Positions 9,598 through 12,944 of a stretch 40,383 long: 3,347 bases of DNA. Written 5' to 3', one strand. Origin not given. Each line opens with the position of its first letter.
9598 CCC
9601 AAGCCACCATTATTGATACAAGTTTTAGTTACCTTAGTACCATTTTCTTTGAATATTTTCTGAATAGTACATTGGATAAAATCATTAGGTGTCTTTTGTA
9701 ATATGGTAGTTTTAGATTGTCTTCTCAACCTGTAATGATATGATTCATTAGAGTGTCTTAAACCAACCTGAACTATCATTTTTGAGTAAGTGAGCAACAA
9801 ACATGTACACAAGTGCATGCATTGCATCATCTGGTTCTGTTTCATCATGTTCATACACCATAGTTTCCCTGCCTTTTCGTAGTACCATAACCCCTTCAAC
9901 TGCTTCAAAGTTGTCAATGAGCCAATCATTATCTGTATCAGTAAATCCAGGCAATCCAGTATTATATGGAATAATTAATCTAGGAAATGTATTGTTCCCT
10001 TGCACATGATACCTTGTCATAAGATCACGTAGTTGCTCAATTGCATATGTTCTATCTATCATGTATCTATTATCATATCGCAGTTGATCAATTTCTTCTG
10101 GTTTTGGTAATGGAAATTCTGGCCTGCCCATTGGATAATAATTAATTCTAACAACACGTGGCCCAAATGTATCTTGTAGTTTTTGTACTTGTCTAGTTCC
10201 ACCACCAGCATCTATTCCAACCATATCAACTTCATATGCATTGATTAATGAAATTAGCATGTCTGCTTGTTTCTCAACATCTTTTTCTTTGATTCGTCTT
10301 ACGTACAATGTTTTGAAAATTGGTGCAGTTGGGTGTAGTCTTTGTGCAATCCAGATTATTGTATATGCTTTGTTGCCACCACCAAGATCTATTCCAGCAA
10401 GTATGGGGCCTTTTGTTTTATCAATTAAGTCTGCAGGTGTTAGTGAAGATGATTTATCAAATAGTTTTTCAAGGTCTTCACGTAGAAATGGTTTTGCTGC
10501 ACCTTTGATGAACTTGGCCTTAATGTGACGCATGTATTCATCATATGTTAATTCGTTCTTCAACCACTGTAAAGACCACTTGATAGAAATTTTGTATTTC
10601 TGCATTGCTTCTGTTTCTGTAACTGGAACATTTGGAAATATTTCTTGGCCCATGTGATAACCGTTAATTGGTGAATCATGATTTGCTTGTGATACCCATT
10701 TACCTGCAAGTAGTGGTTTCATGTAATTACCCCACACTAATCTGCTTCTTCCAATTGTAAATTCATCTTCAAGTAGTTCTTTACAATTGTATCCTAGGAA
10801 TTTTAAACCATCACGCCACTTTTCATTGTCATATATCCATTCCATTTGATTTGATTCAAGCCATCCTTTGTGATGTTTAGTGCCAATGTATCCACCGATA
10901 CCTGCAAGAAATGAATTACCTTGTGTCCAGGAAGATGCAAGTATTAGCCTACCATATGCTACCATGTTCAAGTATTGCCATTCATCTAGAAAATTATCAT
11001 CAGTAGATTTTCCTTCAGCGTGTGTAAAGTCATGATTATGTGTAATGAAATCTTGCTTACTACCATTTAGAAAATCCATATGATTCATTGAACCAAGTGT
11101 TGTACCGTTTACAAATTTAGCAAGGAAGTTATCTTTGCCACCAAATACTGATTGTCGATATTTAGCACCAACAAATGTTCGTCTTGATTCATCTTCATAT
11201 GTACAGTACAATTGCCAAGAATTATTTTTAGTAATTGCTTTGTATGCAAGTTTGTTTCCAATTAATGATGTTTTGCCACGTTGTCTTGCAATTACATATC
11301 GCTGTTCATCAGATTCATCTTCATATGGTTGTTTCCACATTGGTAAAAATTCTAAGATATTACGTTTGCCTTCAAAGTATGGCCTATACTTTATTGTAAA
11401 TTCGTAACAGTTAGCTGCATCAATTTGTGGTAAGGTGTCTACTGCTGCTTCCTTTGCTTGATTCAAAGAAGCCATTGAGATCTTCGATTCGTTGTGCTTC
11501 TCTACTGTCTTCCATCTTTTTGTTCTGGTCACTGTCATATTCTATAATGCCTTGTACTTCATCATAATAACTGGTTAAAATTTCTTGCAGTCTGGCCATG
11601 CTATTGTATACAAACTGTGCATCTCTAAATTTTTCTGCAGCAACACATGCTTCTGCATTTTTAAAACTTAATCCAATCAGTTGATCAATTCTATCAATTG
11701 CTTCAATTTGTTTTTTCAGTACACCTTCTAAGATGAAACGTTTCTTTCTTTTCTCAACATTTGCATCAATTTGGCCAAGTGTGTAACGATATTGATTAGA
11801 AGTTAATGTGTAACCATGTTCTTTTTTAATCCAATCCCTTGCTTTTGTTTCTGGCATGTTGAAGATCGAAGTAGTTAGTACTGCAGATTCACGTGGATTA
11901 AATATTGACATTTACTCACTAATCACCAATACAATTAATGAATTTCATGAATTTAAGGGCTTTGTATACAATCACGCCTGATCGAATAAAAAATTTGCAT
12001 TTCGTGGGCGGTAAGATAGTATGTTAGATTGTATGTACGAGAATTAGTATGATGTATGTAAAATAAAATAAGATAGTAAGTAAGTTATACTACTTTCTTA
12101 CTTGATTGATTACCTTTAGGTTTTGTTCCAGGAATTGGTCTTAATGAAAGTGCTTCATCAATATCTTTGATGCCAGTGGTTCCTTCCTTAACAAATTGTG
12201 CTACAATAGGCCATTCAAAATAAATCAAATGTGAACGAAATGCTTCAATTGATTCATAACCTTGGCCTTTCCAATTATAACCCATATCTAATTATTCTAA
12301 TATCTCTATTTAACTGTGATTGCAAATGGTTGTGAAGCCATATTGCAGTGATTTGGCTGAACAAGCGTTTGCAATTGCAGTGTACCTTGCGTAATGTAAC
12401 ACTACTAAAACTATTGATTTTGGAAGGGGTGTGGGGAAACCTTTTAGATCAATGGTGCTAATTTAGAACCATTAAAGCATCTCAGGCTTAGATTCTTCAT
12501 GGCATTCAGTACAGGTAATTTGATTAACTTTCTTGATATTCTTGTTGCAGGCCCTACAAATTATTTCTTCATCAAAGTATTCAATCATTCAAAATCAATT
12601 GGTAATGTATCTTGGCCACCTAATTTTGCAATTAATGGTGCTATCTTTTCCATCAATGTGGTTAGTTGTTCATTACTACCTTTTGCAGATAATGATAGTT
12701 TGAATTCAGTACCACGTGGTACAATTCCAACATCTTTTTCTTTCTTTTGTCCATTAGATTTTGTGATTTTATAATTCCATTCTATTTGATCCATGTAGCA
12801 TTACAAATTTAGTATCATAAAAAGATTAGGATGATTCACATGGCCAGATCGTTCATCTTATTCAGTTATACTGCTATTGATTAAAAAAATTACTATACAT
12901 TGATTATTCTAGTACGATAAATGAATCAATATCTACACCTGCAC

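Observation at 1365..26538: Nine-member promoter family: TATA-like box about 30 nt upstream and an invariant (A)TGCTAC abutting the start codon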

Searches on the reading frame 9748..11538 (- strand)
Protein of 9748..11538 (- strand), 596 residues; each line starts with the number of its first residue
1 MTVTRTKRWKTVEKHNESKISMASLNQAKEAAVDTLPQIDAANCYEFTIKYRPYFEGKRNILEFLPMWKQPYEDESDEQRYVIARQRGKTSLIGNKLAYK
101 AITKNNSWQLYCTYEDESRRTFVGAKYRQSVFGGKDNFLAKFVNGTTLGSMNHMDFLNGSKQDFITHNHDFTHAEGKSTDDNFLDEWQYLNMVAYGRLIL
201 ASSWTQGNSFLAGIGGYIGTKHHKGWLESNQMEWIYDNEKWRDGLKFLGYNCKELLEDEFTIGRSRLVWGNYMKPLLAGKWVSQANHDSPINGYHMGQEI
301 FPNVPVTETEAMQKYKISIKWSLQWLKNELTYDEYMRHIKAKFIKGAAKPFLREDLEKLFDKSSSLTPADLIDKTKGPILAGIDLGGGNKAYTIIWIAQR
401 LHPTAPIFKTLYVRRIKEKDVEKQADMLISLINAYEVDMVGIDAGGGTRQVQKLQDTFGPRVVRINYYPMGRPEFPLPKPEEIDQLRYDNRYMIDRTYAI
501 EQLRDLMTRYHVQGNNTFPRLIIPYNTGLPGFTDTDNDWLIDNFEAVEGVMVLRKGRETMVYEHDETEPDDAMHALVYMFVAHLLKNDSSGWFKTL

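Call 6: search_protein_families(library=pfam, proteins=[window:9748-11538:-], max_evalue=0.01)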
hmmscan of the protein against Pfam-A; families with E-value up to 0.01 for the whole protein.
window:9748-11538:- (596 aa): 1 family
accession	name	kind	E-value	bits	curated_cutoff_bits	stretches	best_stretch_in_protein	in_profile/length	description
PF17289.8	Terminase_6C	-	2.9e-07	31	22.6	1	382-469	2-88/155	Terminase RNaseH-like domain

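Call 9: search_dna_similar(query=window:9748-11538:-, collection=phages, mode=protein, max_rows=20)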
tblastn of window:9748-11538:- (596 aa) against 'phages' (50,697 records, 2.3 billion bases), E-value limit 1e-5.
Records with a match: 42; places in all: 42; records where one place covers at least 80% of the query: 28.
Best place of each record, by identity: <60% 42.
By first word of the organism name: Bacillus 35; Vibrio 3; Geobacillus 1; Rossellomorea 1; Pectobacterium 1; Staphylococcus 1.
By host as written in the record: Bacillus pumilus BL8 11; Bacillus subtilis 7; Bacillus pumilus BL-8 6; - 4; Bacillus pumilus 3; Geobacillus kaustophilus ATCC 8005 1; Bacillus licheniformis DSM13 1; Bacillus cereus 1; and 8 more.
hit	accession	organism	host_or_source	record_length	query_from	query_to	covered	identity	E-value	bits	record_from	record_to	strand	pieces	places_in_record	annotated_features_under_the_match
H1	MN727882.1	Geobacillus phage GBK1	Geobacillus kaustophilus ATCC 8005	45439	17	579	94%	23.4%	1e-16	90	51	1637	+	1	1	terminase large subunit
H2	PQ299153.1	Bacillus phage Jayan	Bacillus licheniformis DSM13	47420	48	579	89%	22.9%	2e-14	83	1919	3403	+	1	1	terminase large subunit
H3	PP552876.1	Bacillus phage PK-1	-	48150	48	579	89%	22.8%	5e-15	85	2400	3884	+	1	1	hypothetical protein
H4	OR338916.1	Bacillus phage DZ1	Bacillus cereus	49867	48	579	89%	22.8%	3e-11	73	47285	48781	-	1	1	terminase large subunit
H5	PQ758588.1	Bacillus phage PS1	Bacillus licheniformis HNIBR-BC151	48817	48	579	89%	22.7%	1e-14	84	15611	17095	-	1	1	terminase large subunit family protein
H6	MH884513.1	Bacillus phage vB_BpsS-36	Bacillus pseudalcaliphilus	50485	48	579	89%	22.3%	1e-11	74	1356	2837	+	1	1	terminase large subunit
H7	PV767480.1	Rossellomorea phage phiT1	Rossellomorea aquimaris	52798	72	583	86%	22.7%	3e-22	107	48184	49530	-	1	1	terminase large subunit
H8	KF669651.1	Bacillus phage Glittering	Bacillus pumilus BL-8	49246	48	579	89%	21.6%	3e-10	70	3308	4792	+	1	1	terminase large subunit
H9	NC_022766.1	Bacillus phage Glittering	Bacillus pumilus BL-8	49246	48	579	89%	21.6%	3e-10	70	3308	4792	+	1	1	terminase large subunit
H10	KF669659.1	Bacillus phage Riggi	Bacillus pumilus BL-8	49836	48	579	89%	21.4%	4e-9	66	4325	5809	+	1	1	terminase large subunit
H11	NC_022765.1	Bacillus phage Riggi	Bacillus pumilus BL-8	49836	48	579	89%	21.4%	4e-9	66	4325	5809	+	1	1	terminase large subunit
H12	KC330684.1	Bacillus phage Andromeda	Bacillus pumilus BL8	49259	48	579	89%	21.4%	2e-11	74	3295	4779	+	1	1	hypothetical protein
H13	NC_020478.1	Bacillus phage Andromeda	Bacillus pumilus BL8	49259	48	579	89%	21.4%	2e-11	74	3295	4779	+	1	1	terminase large subunit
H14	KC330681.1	Bacillus phage Gemini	Bacillus pumilus BL8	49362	48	579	89%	21.4%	2e-11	74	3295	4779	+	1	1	terminase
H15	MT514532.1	Bacillus phage Bolokhovo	Bacillus pumilus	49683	48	579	89%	21.4%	1e-10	71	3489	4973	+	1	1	terminase large subunit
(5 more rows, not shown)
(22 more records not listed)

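Call 11: find_homologous_proteins(query=window:9748-11538:-)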
Query window:9748-11538:- (596 aa): 15 proteins with E <= 0.001 among 6147 candidates.
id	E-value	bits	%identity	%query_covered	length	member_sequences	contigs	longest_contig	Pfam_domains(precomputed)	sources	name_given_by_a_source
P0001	0.0e+0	1162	83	97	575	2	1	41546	PF17289.9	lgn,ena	-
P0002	0.0e+0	1137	83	97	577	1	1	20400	PF17289.9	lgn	-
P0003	0.0e+0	1118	87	89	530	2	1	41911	PF17289.9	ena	-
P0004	0.0e+0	1101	82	96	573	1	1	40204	PF17289.9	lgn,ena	-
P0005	1.0e-276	937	70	94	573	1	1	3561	-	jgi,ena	-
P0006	7.7e-272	921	67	96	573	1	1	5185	PF17289.9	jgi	jgi:hypothetical protein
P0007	1.3e-249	848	64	96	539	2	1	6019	-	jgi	jgi:hypothetical protein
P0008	5.6e-206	704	56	96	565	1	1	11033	-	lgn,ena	-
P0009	7.6e-135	469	40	95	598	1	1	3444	-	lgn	-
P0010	4.8e-134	466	40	100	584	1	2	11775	-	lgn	-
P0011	3.5e-132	460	42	93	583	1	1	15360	PF05876.19,PF03237.22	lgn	-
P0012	1.6e-128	448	40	93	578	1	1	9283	-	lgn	-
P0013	9.5e-128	445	40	93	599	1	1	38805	-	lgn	-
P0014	2.7e-122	427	40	93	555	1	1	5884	-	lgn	-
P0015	5.8e-118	413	39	92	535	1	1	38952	-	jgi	jgi:hypothetical protein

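Call 12: find_related_loci(query=window:9748-11538:-, collection=viral_contigs, flank=10000)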
Query window:9748-11538:- (596 aa) in viral_contigs; peptide patterns used: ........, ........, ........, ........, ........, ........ (x = any residue, [..] = any of these).
4 stretches matched a pattern; 1 encode a relative of the query (tblastn E <= 1e-3); 1 distinct loci.
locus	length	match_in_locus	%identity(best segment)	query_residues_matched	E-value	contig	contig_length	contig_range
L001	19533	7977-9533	28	52-547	6e-49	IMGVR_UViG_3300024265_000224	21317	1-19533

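Call 13: find_encoding_contigs(protein=P0001, flank=10000, max_places=2)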
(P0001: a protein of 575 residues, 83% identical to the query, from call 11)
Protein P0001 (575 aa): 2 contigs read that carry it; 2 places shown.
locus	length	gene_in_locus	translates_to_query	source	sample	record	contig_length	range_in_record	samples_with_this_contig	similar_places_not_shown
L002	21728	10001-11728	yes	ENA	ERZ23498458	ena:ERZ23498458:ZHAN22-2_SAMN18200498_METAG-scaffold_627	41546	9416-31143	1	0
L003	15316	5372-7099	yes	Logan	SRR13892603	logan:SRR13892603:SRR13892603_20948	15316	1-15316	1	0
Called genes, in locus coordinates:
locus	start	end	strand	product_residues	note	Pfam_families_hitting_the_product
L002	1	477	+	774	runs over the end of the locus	-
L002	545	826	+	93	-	-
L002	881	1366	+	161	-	-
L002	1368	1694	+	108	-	-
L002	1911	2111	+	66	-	-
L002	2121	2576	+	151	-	-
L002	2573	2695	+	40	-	-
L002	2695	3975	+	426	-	PF02195:ParB_N, PF05063:MT-A70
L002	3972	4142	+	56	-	-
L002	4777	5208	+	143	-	-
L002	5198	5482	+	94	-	-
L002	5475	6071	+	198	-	-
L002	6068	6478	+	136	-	-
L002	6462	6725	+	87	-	-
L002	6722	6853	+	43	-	-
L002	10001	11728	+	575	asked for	PF17289:Terminase_6C (faint)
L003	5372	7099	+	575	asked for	PF17289:Terminase_6C (faint)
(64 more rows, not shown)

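Call 14: find_encoding_contigs(protein=P0003, flank=10000, max_places=2)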
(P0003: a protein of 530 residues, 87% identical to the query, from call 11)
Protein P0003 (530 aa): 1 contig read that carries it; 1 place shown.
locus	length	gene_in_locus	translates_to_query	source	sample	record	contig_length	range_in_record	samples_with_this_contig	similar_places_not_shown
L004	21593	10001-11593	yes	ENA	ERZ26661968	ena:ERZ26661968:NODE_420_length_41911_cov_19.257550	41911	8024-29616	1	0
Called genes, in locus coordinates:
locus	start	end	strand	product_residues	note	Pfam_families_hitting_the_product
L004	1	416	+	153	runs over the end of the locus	-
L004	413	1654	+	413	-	PF02195:ParB_N (weak), PF05063:MT-A70 (faint)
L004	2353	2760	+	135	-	-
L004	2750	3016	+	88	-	-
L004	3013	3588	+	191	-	-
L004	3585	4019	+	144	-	-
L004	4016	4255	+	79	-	-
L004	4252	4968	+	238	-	PF01844:HNH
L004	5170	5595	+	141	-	-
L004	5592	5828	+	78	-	-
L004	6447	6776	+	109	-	-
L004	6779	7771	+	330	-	-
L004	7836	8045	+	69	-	-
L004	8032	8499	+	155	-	-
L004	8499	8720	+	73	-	-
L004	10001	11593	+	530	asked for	PF17289:Terminase_6C (weak)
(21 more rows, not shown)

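Call 15: find_encoding_contigs(protein=P0004, flank=10000, max_places=2)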
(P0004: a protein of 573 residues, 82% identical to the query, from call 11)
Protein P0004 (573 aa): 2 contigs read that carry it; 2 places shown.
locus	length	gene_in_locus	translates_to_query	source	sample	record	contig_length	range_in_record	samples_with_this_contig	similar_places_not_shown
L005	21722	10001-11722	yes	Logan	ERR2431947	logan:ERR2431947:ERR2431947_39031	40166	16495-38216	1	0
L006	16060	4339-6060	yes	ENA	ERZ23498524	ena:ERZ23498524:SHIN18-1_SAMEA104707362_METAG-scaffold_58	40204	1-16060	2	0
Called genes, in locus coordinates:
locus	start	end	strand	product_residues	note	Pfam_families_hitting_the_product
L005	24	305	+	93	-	-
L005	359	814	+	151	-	-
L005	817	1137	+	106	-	-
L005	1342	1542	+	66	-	-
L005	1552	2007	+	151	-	-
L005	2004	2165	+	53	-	-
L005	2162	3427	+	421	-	PF02195:ParB_N (weak)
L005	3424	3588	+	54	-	-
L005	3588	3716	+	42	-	-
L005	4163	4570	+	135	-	-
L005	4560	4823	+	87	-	-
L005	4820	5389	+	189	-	-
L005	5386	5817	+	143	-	-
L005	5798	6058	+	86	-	-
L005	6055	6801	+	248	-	PF01844:HNH (weak)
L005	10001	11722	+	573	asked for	PF17289:Terminase_6C (faint)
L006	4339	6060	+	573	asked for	PF17289:Terminase_6C (faint)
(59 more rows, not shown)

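Call 20: find_related_loci(query=A1, collection=genome_contigs, flank=10000)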
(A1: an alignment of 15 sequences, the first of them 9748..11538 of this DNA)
Query A1 (596 aa) in genome_contigs; peptide patterns used: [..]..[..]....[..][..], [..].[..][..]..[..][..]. (x = any residue, [..] = any of these).
43 stretches matched a pattern; 1 encode a relative of the query (tblastn E <= 1e-3); 1 distinct loci.
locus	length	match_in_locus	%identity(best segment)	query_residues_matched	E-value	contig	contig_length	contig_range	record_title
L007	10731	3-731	32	334-593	6e-35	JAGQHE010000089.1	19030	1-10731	MAG: Nitrosopumilus sp. isolate HKST02 2012-05-30_1_(paired)_contig_112605, whole genome shotgun sequence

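Call 23: find_encoding_contigs(protein=P0013, flank=10000, max_places=1)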
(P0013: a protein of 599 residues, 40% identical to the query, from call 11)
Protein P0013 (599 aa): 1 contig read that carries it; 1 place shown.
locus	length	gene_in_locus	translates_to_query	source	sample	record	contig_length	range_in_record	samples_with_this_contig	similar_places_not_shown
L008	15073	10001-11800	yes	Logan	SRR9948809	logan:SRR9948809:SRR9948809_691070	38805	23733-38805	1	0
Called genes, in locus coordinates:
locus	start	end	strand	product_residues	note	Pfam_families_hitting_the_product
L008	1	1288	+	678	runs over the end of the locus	PF17207:MCM_OB, PF00493:MCM, PF17855:MCM_lid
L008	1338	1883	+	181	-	-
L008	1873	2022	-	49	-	-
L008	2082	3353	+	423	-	PF05063:MT-A70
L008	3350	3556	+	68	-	-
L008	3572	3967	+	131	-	-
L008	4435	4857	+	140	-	-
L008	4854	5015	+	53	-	-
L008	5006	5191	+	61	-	-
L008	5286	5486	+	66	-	-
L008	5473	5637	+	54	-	-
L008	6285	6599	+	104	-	-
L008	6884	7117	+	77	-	-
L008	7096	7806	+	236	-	PF01209:Ubie_methyltran (weak), PF13489:Methyltransf_23, PF13847:Methyltransf_31, PF08241:Methyltransf_11, PF08242:Methyltransf_12, PF13649:Methyltransf_25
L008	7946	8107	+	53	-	-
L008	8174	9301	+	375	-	-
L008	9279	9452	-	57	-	-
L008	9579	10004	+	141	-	-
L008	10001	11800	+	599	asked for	-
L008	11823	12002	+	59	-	-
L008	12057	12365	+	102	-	-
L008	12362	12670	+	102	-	-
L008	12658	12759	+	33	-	-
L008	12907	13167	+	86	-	-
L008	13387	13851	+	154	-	-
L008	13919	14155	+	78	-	-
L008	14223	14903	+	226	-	-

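Call 24: find_encoding_contigs(protein=P0015, flank=10000, max_places=1)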
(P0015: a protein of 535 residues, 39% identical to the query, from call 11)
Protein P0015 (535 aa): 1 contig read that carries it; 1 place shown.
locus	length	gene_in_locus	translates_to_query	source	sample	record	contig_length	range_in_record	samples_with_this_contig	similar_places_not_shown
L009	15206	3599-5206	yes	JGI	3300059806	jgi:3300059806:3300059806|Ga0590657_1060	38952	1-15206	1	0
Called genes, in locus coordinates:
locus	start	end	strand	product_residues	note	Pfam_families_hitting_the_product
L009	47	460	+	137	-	-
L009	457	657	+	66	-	-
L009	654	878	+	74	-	-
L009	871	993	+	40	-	-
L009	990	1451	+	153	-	-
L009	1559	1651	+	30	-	-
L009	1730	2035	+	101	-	-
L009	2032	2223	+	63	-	-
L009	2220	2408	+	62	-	-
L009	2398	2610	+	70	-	-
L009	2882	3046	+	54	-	-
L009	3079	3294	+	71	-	-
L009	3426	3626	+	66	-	-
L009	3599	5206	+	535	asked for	-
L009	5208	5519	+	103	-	-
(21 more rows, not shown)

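Call 25: find_encoding_contigs(protein=P0008, flank=10000, max_places=1)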
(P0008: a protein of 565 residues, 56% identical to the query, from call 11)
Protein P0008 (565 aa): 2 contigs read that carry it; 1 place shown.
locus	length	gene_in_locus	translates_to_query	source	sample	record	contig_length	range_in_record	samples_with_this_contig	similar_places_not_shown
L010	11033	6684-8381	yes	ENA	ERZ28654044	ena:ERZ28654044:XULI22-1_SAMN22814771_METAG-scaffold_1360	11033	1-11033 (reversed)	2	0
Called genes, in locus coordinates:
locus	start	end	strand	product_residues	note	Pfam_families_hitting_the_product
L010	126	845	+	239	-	PF01844:HNH, PF14279:HNH_5 (weak)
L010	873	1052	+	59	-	-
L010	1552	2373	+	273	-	-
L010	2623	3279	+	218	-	-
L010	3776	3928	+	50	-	-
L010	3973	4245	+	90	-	-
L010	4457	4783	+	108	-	-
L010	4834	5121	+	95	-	-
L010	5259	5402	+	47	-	-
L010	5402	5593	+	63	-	-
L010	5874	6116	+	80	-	-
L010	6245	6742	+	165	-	-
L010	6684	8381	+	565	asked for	-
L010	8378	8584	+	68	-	-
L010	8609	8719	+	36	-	-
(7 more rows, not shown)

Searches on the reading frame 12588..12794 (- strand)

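Call 46: search_protein_families(library=pfam, max_evalue=10, proteins=[window:12588-12794:-])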
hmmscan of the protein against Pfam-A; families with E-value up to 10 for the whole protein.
seq(69 aa): 1 family
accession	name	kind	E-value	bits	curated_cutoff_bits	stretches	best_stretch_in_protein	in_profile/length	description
PF18146.6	CinA_KH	-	0.14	12.7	27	1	18-45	25-52/73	Damage-inducible protein CinA KH domain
